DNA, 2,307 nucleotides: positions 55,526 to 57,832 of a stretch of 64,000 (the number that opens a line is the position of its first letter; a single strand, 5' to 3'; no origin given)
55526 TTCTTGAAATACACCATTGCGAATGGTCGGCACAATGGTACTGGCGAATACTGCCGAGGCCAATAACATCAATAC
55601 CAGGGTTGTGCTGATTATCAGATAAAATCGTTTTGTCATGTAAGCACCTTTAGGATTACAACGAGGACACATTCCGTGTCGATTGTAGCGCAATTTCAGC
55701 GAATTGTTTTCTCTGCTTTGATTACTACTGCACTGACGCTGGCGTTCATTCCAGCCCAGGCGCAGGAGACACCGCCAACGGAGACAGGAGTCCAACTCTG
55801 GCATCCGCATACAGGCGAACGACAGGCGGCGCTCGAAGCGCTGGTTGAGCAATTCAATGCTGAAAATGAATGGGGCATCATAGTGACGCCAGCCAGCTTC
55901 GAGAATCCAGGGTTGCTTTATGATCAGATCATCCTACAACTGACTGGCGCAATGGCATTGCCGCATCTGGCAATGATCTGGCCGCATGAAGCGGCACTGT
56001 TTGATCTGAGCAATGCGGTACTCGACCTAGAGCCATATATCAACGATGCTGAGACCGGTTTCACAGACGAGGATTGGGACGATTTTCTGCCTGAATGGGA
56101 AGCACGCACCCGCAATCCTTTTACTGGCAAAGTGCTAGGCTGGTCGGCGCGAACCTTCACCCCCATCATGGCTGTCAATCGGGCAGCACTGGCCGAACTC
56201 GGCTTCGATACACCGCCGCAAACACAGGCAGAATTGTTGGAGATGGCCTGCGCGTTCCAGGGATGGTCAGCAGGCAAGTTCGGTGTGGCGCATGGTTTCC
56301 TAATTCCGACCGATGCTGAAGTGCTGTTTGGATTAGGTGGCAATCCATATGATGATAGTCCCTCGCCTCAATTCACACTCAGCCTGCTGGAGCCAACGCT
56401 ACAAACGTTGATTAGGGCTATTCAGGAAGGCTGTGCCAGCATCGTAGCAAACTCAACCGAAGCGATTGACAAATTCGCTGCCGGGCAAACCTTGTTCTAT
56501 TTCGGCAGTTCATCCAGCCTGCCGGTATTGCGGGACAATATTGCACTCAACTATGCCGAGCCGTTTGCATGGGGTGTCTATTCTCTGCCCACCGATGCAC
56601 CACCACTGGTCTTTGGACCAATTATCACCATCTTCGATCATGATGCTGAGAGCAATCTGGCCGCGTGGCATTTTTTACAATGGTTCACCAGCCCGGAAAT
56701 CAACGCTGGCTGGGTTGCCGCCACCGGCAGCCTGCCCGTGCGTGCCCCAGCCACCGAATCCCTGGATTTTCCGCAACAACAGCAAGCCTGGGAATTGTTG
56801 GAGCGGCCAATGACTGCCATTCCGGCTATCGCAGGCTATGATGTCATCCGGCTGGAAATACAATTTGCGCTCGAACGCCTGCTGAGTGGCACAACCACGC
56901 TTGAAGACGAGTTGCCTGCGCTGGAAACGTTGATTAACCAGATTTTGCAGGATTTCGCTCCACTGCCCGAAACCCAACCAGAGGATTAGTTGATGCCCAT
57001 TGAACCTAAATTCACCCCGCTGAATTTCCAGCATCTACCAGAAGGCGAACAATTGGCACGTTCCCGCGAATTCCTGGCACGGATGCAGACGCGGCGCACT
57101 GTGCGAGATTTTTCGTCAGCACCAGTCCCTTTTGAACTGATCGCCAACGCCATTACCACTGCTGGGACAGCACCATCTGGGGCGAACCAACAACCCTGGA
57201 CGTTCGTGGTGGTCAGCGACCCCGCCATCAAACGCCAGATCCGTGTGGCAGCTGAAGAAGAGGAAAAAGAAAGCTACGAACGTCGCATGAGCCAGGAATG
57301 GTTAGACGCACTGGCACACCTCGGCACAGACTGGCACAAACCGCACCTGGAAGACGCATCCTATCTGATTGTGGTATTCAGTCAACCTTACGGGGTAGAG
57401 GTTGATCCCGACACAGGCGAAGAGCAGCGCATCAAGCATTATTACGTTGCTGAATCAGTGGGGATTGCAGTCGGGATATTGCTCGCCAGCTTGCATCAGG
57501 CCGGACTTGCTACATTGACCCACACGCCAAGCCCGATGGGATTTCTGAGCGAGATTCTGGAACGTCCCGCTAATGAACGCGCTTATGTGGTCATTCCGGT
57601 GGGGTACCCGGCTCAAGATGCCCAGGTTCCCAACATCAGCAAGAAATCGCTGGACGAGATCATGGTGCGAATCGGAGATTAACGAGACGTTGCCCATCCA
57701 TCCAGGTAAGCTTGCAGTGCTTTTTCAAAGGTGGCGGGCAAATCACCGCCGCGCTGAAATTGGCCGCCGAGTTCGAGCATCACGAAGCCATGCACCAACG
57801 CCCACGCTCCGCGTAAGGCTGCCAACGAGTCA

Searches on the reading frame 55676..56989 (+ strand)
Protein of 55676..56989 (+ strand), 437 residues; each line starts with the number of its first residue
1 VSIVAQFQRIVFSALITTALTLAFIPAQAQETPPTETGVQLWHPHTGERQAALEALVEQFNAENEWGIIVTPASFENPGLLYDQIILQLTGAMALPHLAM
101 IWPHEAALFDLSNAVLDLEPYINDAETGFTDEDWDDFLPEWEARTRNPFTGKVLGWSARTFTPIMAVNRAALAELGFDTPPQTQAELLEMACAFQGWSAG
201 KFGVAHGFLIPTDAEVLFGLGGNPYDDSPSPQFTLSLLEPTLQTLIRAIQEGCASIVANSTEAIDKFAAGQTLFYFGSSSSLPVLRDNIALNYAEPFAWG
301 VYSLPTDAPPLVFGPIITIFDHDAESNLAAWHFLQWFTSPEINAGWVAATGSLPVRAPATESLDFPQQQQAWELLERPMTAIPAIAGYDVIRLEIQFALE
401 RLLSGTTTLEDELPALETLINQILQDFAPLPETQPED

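Call 47: search_protein_families(library=pfam, proteins=[window:55676-56989:+], max_evalue=0.00001)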
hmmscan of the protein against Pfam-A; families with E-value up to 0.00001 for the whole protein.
window:55676-56989:+ (437 aa): 2 families
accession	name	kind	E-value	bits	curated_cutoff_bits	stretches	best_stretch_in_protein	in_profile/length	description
PF13416.11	SBP_bac_8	-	2.5e-19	70.6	27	1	55-364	1-270/279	Bacterial extracellular solute-binding protein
PF01547.30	SBP_bac_1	-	9.5e-07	29.5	26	1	48-342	6-305/307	Bacterial extracellular solute-binding protein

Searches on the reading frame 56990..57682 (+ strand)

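Call 47: search_protein_families(library=pfam, proteins=[window:56990-57682:+], max_evalue=0.00001)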
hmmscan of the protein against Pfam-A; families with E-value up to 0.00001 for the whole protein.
window:56990-57682:+ (230 aa): 2 families
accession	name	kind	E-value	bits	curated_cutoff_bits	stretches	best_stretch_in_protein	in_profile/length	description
PF00881.29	Nitroreductase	-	2.8e-18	67.1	23.5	1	33-206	2-167/167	Nitroreductase family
PF14512.11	TM1586_NiRdase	-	4.9e-07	30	27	0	51-82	160-191/215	Putative TM nitroreductase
